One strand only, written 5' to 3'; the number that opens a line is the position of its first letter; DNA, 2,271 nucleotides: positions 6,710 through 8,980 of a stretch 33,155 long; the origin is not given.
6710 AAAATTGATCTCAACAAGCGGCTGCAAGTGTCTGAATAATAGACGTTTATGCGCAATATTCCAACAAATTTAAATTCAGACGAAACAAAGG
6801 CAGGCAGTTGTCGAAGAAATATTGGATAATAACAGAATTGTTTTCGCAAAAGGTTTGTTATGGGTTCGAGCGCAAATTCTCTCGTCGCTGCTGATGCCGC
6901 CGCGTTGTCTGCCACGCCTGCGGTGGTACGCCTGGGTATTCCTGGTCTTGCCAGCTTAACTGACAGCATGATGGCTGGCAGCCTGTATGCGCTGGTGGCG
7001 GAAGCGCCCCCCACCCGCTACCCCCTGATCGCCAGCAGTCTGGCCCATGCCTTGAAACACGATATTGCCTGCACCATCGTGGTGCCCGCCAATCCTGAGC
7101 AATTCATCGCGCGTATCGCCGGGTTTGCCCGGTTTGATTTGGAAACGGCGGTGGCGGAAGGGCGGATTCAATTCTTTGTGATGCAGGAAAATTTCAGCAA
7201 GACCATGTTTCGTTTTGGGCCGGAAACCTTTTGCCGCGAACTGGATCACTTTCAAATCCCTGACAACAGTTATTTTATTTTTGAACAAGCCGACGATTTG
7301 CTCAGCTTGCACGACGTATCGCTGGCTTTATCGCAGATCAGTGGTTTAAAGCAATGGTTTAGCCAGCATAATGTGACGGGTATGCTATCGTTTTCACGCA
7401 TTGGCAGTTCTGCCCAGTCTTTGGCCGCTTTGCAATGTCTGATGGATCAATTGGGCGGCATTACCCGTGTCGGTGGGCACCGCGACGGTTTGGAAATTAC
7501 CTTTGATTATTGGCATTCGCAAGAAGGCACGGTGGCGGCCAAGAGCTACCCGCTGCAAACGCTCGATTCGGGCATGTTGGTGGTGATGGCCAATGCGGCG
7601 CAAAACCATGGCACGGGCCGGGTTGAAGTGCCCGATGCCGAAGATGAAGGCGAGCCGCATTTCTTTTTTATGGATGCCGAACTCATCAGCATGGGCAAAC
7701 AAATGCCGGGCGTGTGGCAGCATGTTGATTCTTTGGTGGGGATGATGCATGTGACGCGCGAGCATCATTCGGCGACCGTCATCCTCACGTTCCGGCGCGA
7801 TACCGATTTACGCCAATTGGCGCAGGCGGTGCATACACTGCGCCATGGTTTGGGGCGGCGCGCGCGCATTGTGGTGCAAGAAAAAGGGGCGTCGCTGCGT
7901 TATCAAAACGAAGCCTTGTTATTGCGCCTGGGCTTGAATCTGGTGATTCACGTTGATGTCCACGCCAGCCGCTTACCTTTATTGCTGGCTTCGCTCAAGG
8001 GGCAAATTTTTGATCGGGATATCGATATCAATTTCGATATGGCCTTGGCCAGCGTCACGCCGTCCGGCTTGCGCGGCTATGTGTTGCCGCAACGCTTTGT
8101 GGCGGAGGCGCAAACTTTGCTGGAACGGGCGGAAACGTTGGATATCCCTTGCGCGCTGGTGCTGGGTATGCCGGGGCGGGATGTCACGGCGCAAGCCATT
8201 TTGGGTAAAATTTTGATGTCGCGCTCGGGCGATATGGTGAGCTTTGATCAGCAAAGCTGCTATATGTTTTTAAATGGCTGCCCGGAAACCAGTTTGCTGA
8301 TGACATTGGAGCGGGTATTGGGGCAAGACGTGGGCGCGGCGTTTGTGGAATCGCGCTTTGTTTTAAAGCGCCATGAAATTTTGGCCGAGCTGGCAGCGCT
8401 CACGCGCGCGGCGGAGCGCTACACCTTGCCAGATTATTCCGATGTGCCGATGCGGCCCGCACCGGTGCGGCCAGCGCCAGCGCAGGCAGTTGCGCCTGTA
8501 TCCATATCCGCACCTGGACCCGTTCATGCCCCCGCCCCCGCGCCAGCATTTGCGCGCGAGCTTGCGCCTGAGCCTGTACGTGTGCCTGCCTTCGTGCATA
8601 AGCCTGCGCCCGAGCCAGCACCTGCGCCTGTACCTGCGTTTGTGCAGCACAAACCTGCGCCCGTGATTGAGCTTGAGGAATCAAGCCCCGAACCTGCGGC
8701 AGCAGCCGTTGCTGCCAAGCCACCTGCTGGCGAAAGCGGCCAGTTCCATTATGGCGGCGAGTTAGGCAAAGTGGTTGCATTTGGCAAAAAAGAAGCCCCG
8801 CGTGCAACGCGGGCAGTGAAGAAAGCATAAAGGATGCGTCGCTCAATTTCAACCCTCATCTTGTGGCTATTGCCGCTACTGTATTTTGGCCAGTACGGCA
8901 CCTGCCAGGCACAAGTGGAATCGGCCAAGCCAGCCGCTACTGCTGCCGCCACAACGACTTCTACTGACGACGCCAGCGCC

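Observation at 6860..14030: PNAG-like exopolysaccharide operon led by a BcsE-like (GIL-type) c-di-GMP receptor instead of cellulose genes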

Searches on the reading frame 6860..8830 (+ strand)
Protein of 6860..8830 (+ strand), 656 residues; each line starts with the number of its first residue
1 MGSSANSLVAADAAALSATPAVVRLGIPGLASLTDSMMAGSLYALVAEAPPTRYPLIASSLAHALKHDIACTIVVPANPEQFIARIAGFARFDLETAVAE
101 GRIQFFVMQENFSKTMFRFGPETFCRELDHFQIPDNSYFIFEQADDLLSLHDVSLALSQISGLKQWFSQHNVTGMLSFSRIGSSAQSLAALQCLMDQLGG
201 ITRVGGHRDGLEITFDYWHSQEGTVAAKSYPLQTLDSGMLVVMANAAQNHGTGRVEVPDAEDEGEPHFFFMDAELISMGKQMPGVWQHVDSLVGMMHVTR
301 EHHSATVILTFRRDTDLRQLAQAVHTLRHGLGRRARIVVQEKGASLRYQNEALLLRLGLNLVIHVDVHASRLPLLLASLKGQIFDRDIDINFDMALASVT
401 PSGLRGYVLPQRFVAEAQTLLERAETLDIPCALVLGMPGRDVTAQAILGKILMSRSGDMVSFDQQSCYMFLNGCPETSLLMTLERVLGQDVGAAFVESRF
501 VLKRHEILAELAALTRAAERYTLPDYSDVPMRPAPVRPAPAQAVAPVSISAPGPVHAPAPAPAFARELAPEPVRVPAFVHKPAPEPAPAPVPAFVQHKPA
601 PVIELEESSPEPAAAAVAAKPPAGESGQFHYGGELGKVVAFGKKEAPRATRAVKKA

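Call 3: search_protein_families(library=pfam, proteins=[window:6860-8830:+], max_evalue=0.1)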
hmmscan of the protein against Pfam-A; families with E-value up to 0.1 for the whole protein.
window:6860-8830:+ (656 aa): 1 family
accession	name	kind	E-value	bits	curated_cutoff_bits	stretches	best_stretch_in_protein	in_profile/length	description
PF10995.13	CBP_BcsE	-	5.2e-71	240.3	25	1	22-531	4-473/513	Cellulose biosynthesis protein BcsE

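Call 4: search_protein_families(library=ncbifam, proteins=[window:6860-8830:+], max_evalue=0.1)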
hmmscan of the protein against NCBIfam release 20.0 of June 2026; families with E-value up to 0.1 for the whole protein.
window:6860-8830:+ (656 aa): 2 families
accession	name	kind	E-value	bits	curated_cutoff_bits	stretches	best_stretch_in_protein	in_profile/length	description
TIGR03369.1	cellulose_bcsE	equivalog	1.1e-55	189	244.65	1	196-514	9-321/322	cellulose biosynthesis protein BcsE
NF011619.0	PRK15045.1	equivalog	2.5e-20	72.2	929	1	282-515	241-475/523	cellulose biosynthesis c-di-GMP-binding protein BcsE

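Call 9: find_homologous_proteins(query=window:6860-8830:+, max_evalue=0.001)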
Query window:6860-8830:+ (656 aa): 273 proteins with E <= 0.001 among 8000 candidates; the best 120 are listed.
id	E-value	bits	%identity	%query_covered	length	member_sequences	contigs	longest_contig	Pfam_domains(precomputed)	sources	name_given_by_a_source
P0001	0.0e+0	1460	100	100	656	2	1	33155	PF10995.14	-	-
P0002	0.0e+0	1360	93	100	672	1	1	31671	PF10995.14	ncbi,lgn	-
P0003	0.0e+0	1143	78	100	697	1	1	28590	PF10995.14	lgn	-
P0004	9.8e-290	980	89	76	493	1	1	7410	PF10995.14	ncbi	ncbi:MAG: hypothetical protein RL748_520, partial [Pseudomonadota bacterium]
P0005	2.0e-276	937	76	78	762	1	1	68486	PF10995.14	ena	-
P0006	3.2e-276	936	71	87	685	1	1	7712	PF10995.14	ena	-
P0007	4.4e-274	929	62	98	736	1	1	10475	PF10995.14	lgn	-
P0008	1.8e-272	923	65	97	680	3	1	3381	PF10995.14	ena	-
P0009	2.2e-268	910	60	97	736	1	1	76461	PF10995.14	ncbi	-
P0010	4.2e-267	906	69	83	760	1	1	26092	PF10995.14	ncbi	-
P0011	1.2e-263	894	67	94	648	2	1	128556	PF10995.14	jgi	jgi:cellulose biosynthesis protein BcsE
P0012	1.8e-257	874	63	95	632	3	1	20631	PF10995.14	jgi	jgi:cellulose biosynthesis protein BcsE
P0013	1.5e-253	861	64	97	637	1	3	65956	PF10995.14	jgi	jgi:cellulose biosynthesis protein BcsE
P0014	1.8e-218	745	54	97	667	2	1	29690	PF10995.14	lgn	-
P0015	7.8e-216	736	56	97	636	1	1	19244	PF10995.14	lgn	-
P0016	1.0e-207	710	53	97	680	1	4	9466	PF10995.14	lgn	-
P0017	6.8e-196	670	52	98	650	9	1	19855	PF10995.14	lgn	-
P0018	7.2e-196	670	-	-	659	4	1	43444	PF10995.14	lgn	-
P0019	6.2e-195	667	51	96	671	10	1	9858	PF10995.14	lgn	-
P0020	6.7e-192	657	51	97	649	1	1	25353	PF10995.14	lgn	-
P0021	9.7e-191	653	51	96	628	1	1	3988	PF10995.14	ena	-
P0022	7.1e-190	651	50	96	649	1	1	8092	PF10995.14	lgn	-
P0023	4.6e-189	648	50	98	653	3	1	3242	PF10995.14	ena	-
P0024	5.8e-189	648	50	96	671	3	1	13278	PF10995.14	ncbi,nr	ncbi:MAG: BcsE family c-di-GMP-binding protein [Burkholderiaceae bacterium]|nr:BcsE family c-di-GMP-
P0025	8.5e-189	647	50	97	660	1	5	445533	PF10995.14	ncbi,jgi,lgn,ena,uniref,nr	ncbi:MAG: hypothetical protein KJ614_16950 [Gammaproteobacteria bacterium]|uniref:BcsE family c-di-G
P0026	9.0e-189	647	50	98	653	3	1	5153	PF10995.14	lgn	-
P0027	3.4e-188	645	50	96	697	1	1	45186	PF10995.14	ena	-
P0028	6.9e-188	644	50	97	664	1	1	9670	PF10995.14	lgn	-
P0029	1.1e-187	643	51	96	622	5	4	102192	PF10995.14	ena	-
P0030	2.6e-187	642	56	80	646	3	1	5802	PF10995.14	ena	-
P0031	2.8e-187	642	50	96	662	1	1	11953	PF10995.14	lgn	-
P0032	2.8e-187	642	49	98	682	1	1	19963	PF10995.14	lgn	-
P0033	6.3e-187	641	50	98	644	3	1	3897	PF10995.14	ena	-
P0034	7.9e-187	641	50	96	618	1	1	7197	PF10995.14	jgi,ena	-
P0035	1.6e-186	640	50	98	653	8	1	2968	PF10995.14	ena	-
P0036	4.7e-186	638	57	77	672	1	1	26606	PF10995.14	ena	-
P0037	2.1e-185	636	52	96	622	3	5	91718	PF10995.14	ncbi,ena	-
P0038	5.8e-185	634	50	96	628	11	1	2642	PF10995.14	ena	-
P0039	5.7e-184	631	51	89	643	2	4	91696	PF10995.14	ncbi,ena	-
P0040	5.8e-184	631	49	100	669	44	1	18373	PF10995.14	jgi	jgi:cellulose biosynthesis protein BcsE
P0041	6.3e-184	631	50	96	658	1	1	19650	PF10995.14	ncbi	-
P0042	9.2e-184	630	49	100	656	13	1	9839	PF10995.14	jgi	-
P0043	2.8e-183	629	50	96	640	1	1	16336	PF10995.14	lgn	-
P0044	6.5e-183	628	51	94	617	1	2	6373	PF10995.14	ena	-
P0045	7.6e-183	627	49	98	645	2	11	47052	PF10995.14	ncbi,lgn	-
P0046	4.6e-182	625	49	97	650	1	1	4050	PF10995.14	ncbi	-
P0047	5.2e-182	625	48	98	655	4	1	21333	PF10995.14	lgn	-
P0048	7.9e-182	624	48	98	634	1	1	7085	PF10995.14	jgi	jgi:cellulose biosynthesis protein BcsE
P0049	8.1e-182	624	48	97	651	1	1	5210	PF10995.14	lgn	-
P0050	1.6e-181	623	48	98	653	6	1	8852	PF10995.14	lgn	-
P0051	1.7e-181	623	50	96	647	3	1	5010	PF10995.14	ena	-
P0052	6.7e-181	621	49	98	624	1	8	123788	PF10995.14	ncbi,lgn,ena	-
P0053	8.2e-181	621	48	98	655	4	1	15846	PF10995.14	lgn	-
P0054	1.1e-180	620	47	98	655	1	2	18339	PF10995.14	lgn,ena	-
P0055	1.8e-180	620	49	98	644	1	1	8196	PF10995.14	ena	-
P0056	2.5e-180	619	48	98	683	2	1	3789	PF10995.14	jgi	jgi:cellulose biosynthesis protein BcsE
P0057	2.8e-180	619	48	100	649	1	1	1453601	PF10995.14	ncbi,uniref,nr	ncbi:BcsE family c-di-GMP-binding protein [Noviherbaspirillum saxi]|uniref:Cellulose biosynthesis pr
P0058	2.8e-180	619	48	98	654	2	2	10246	PF10995.14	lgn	-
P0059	7.8e-180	617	51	85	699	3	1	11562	PF10995.14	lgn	-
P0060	1.1e-179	617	48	98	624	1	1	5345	PF10995.14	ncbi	-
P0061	1.5e-179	616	49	96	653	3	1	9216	PF10995.14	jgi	jgi:cellulose biosynthesis protein BcsE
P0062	6.8e-179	614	47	97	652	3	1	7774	PF10995.14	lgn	-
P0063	1.3e-178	613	49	96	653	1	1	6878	PF10995.14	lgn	-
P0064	1.6e-178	613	54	78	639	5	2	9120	PF10995.14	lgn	-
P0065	5.7e-178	611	48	98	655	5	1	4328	PF10995.14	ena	-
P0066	1.2e-177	610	47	98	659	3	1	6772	PF10995.14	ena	-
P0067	2.5e-177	609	48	98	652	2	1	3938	PF10995.14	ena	-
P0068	3.4e-177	609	47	96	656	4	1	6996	PF10995.14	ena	-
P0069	3.9e-177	609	47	97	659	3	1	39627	PF10995.14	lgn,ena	-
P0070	4.5e-177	608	48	97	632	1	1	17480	PF10995.14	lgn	-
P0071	6.5e-177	608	48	98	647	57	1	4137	PF10995.14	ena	-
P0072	1.4e-176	607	53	80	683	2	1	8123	PF10995.14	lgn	-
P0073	2.4e-176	606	47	97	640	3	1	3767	PF10995.14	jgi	jgi:cellulose biosynthesis protein BcsE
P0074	3.0e-176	606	48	99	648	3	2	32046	PF10995.14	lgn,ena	-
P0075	4.2e-176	605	47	95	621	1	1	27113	PF10995.14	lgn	-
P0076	8.4e-176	604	47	96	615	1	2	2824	PF10995.14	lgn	-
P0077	2.6e-175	603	48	96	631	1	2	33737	PF10995.14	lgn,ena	-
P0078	3.5e-175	602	46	97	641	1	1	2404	PF10995.14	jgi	jgi:cellulose biosynthesis protein BcsE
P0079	4.5e-175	602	47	97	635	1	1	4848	PF10995.14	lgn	-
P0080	5.2e-175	602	48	92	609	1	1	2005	PF10995.14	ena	-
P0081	8.7e-175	601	48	97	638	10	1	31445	PF10995.14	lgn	-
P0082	8.9e-175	601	46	97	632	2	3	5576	PF10995.14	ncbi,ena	-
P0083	9.1e-175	601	52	79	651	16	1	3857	PF10995.14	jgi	jgi:cellulose biosynthesis protein BcsE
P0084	9.5e-175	601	46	96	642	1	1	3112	PF10995.14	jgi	-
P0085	1.1e-174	600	47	96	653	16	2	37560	PF10995.14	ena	-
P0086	1.1e-174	600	47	97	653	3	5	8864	PF10995.14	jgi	jgi:cellulose biosynthesis protein BcsE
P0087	1.7e-174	600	47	97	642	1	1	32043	PF10995.14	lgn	-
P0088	2.3e-174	599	48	98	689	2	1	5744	PF10995.14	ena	-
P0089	2.5e-174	599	46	96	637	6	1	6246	PF10995.14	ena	-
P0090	3.2e-174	599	50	89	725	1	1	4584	PF10995.14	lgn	-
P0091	4.0e-174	599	48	96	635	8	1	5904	PF10995.14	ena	-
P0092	5.6e-174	598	47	97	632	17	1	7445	PF10995.14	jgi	jgi:cellulose biosynthesis protein BcsE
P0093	7.0e-174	598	47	96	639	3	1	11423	PF10995.14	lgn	-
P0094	1.4e-173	597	46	97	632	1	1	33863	PF10995.14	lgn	-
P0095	1.5e-173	597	47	97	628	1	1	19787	PF10995.14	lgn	-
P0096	1.5e-173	597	48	96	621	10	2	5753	PF10995.14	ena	-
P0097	3.0e-173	596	45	98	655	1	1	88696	PF10995.14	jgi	jgi:cellulose biosynthesis protein BcsE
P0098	3.7e-173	595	51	82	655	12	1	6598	PF10995.14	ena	-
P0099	5.2e-173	595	48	96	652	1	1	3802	PF10995.14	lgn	-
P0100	6.0e-173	595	47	98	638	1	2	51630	PF10995.14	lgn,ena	-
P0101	1.4e-172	593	54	77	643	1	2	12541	PF10995.14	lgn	-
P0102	2.5e-172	593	48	96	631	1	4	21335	PF10995.14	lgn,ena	-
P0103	2.6e-172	593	47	96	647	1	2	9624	PF10995.14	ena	-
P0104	2.7e-172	593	48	92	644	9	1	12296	PF10995.14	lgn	-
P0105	3.4e-172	592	47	96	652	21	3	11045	PF10995.14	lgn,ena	-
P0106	3.5e-172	592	46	97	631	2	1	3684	PF10995.14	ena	-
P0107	3.6e-172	592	47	96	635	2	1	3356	PF10995.14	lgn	-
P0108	5.4e-172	592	52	78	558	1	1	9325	PF10995.14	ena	-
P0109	8.6e-172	591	47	97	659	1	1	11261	PF10995.14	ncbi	-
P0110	2.1e-171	590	47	96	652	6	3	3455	PF10995.14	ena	-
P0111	4.5e-171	589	45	97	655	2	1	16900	PF10995.14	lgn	-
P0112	8.4e-171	588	46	98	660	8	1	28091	PF10995.14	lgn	-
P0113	1.8e-170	587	46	97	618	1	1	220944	PF10995.14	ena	-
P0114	4.5e-170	585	46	97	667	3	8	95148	PF10995.14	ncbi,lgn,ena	-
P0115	6.8e-170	585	48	90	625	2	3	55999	PF10995.14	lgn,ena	-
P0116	8.7e-170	584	46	96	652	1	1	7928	PF10995.14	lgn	-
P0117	9.2e-170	584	45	96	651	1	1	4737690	PF10995.14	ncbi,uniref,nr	ncbi:BcsE family c-di-GMP-binding protein [Rhodoferax aquaticus]|uniref:Cellulose biosynthesis prote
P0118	1.0e-169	584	49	85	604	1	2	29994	PF10995.14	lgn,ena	-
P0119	2.3e-169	583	47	96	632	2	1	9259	PF10995.14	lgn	-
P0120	3.7e-169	582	47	97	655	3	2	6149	PF10995.14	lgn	-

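Call 10: find_encoding_contigs(protein=P0057, flank=10000, max_places=2)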
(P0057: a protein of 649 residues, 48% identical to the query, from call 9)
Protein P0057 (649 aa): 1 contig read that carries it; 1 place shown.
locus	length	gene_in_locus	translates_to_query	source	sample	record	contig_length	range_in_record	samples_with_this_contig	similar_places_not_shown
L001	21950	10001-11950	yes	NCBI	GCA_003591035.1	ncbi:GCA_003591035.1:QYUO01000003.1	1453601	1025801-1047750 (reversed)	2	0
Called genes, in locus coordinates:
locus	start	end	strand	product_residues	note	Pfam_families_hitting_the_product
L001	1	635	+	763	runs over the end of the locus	PF03170:CBM_BcsB_1st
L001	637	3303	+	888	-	PF07719:TPR_2 (faint), PF12895:ANAPC3 (faint), PF13424:TPR_12 (faint), PF13428:TPR_14 (faint), PF13429:TPR_15 (faint), PF13431:TPR_17 (faint), PF13432:TPR_16 (weak), PF14559:TPR_19 (weak), +2 more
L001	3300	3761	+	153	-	PF13174:TPR_6 (faint), PF13181:TPR_8 (faint), PF13424:TPR_12 (weak), PF13432:TPR_16, PF07719:TPR_2 (weak), PF13414:TPR_11, PF13431:TPR_17 (weak), PF14559:TPR_19 (weak), +3 more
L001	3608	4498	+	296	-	PF10609:ParA, PF00142:Fer4_NifH (weak), PF01656:CbiA, PF02374:ArsA_ATPase, PF06564:CBP_BcsQ, PF09140:MipZ (weak), PF13614:AAA_31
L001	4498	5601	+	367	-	PF00704:Glyco_hydro_18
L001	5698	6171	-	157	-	PF08327:AHSA1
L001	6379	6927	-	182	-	-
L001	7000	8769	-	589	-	PF01522:Polysacc_deac_1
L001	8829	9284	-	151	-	-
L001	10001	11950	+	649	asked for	PF10995:BcsE_N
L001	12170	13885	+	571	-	-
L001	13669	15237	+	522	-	PF13506:Glyco_transf_21, PF00535:Glycos_transf_2, PF10111:Glyco_tranf_2_2, PF13641:Glyco_tranf_2_3, PF01644:Chitin_synth_1 (faint), PF03142:Chitin_synth_2 (weak), PF13632:Glyco_trans_2_3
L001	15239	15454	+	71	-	-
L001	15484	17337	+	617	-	PF01522:Polysacc_deac_1 (weak)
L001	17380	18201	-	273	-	PF01738:DLH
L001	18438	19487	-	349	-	PF00248:Aldo_ket_red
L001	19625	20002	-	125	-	PF13622:4HBT_3 (weak), PF03061:4HBT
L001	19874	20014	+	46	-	-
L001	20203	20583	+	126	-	PF10014:2OG-Fe_Oxy_2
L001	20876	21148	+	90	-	PF13384:HTH_23, PF06056:Terminase_5 (weak), PF13518:HTH_28 (weak), PF01381:HTH_3 (weak)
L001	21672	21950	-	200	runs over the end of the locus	PF00484:Pro_CA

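Call 11: find_encoding_contigs(protein=P0117, flank=10000, max_places=2)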
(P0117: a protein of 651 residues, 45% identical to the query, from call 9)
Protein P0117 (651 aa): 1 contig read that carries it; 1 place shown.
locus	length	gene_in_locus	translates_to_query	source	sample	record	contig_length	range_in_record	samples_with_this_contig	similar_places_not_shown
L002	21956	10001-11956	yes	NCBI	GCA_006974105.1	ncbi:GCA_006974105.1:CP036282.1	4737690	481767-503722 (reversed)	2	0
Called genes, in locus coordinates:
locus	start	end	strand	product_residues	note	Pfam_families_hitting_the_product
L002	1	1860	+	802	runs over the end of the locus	PF03170:CBM_BcsB_1st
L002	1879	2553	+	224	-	-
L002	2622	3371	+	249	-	PF00142:Fer4_NifH (weak), PF01656:CbiA, PF02374:ArsA_ATPase, PF06564:CBP_BcsQ, PF09140:MipZ (faint), PF10609:ParA, PF13614:AAA_31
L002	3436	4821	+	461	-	PF03062:MBOAT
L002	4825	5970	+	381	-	PF16822:ALGX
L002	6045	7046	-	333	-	PF16822:ALGX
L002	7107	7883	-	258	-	PF11182:AlgF, PF14344:DUF4397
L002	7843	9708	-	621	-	-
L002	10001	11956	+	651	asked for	PF10995:BcsE_N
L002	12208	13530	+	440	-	PF13428:TPR_14 (faint), PF14559:TPR_19 (faint)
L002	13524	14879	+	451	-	PF13506:Glyco_transf_21, PF03142:Chitin_synth_2 (faint), PF13641:Glyco_tranf_2_3, PF00535:Glycos_transf_2, PF10111:Glyco_tranf_2_2 (weak), PF01644:Chitin_synth_1 (faint), PF13632:Glyco_trans_2_3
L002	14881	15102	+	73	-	-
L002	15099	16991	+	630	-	PF01522:Polysacc_deac_1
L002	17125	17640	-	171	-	PF00436:SSB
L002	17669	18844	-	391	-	PF00083:Sugar_tr, PF07690:MFS_1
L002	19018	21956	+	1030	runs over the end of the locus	PF02463:SMC_N (faint), PF20703:nSTAND1 (faint), PF00005:ABC_tran (faint), PF13191:AAA_16 (faint), PF13555:AAA_29 (faint), PF17760:UvrA_inter, PF17755:UvrA_DNA-bind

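Call 12: find_encoding_contigs(protein=P0025, flank=10000, max_places=2)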
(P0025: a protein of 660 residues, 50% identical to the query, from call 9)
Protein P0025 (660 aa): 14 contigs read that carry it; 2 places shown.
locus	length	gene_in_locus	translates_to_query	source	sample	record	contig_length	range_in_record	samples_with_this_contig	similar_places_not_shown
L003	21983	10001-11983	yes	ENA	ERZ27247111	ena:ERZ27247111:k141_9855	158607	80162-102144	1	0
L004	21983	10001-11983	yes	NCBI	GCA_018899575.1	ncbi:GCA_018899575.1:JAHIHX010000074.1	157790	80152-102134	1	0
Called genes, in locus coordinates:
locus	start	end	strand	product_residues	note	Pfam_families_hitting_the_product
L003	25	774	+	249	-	PF00142:Fer4_NifH (weak), PF00448:SRP54 (faint), PF01656:CbiA, PF02374:ArsA_ATPase, PF06564:CBP_BcsQ, PF09140:MipZ (faint), PF10609:ParA, PF13614:AAA_31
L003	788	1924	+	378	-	PF00704:Glyco_hydro_18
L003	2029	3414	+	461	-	PF03062:MBOAT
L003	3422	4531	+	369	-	PF16822:ALGX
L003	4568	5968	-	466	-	PF16822:ALGX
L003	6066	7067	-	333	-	PF16822:ALGX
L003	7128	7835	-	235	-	PF11182:AlgF, PF14344:DUF4397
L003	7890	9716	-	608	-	-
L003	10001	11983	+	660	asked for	PF10995:BcsE_N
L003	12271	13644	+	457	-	-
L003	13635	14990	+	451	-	PF13506:Glyco_transf_21, PF13641:Glyco_tranf_2_3, PF00535:Glycos_transf_2, PF10111:Glyco_tranf_2_2, PF01644:Chitin_synth_1 (faint), PF03142:Chitin_synth_2 (weak), PF13632:Glyco_trans_2_3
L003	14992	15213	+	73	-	-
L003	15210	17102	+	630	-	PF01522:Polysacc_deac_1 (weak)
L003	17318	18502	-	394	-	PF05598:DUF772, PF01609:DDE_Tnp_1, PF13751:DDE_Tnp_1_6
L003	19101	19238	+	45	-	-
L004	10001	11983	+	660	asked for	PF10995:BcsE_N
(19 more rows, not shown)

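Call 16: find_encoding_contigs(protein=P0011, flank=10000, max_places=1)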
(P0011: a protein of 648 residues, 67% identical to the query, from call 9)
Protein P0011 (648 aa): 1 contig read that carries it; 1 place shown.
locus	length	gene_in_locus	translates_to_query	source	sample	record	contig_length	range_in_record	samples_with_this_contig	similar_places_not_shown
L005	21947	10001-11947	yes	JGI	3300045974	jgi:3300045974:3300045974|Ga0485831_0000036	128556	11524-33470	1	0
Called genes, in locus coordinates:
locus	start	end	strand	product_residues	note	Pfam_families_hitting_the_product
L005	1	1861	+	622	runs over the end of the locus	PF01645:Glu_synthase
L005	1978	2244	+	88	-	-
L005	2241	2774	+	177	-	PF18819:MuF_C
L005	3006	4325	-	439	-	PF01595:CNNM, PF00571:CBS (faint), PF03471:CorC_HlyC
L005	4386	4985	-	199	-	PF13707:RloB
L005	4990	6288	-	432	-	PF02463:SMC_N (weak), PF13304:AAA_21, PF13175:AAA_15 (weak)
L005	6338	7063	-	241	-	PF02463:SMC_N (weak), PF00005:ABC_tran, PF13304:AAA_21 (faint)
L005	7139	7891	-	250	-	PF00528:BPD_transp_1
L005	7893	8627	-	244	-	PF00528:BPD_transp_1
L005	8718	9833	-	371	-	PF00497:SBP_bac_3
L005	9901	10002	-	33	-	-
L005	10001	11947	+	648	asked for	PF10995:BcsE_N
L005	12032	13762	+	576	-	-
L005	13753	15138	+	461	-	PF13506:Glyco_transf_21, PF00535:Glycos_transf_2, PF10111:Glyco_tranf_2_2, PF13641:Glyco_tranf_2_3, PF01644:Chitin_synth_1 (faint), PF03142:Chitin_synth_2 (weak), PF13632:Glyco_trans_2_3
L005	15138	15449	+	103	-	-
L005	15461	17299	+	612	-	PF01522:Polysacc_deac_1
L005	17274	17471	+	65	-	-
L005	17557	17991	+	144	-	-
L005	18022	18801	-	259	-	PF01479:S4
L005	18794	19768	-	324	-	PF16697:Yop-YscD_cpl, PF00498:FHA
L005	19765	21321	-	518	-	PF00089:Trypsin (weak), PF13365:Trypsin_2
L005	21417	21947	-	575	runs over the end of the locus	PF00512:HisKA (faint), PF02518:HATPase_c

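Call 17: find_encoding_contigs(protein=P0005, flank=10000, max_places=1)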
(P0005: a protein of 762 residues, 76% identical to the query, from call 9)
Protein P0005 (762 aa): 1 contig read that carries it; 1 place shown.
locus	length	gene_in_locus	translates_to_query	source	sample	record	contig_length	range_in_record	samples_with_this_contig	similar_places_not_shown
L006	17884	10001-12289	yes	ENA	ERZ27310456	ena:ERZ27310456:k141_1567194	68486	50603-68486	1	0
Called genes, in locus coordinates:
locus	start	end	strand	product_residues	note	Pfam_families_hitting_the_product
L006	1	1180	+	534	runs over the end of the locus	-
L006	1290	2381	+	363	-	PF01926:MMR_HSR1, PF02421:FeoB_N, PF06071:YchF-GTPase_C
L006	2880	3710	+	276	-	PF00078:RVT_1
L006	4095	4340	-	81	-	PF01610:DDE_Tnp_ISL3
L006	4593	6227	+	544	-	PF01645:Glu_synthase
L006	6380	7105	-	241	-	PF02463:SMC_N (weak), PF00005:ABC_tran, PF13304:AAA_21 (faint)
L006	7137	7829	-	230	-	PF00528:BPD_transp_1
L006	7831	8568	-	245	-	PF00528:BPD_transp_1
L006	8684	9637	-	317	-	PF00497:SBP_bac_3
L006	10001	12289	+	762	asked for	PF10995:BcsE_N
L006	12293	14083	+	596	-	-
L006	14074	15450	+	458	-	PF13506:Glyco_transf_21, PF00535:Glycos_transf_2, PF10111:Glyco_tranf_2_2, PF13641:Glyco_tranf_2_3, PF01644:Chitin_synth_1 (faint), PF03142:Chitin_synth_2, PF13632:Glyco_trans_2_3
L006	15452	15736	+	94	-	-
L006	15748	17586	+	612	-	PF01522:Polysacc_deac_1 (weak)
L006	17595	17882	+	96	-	?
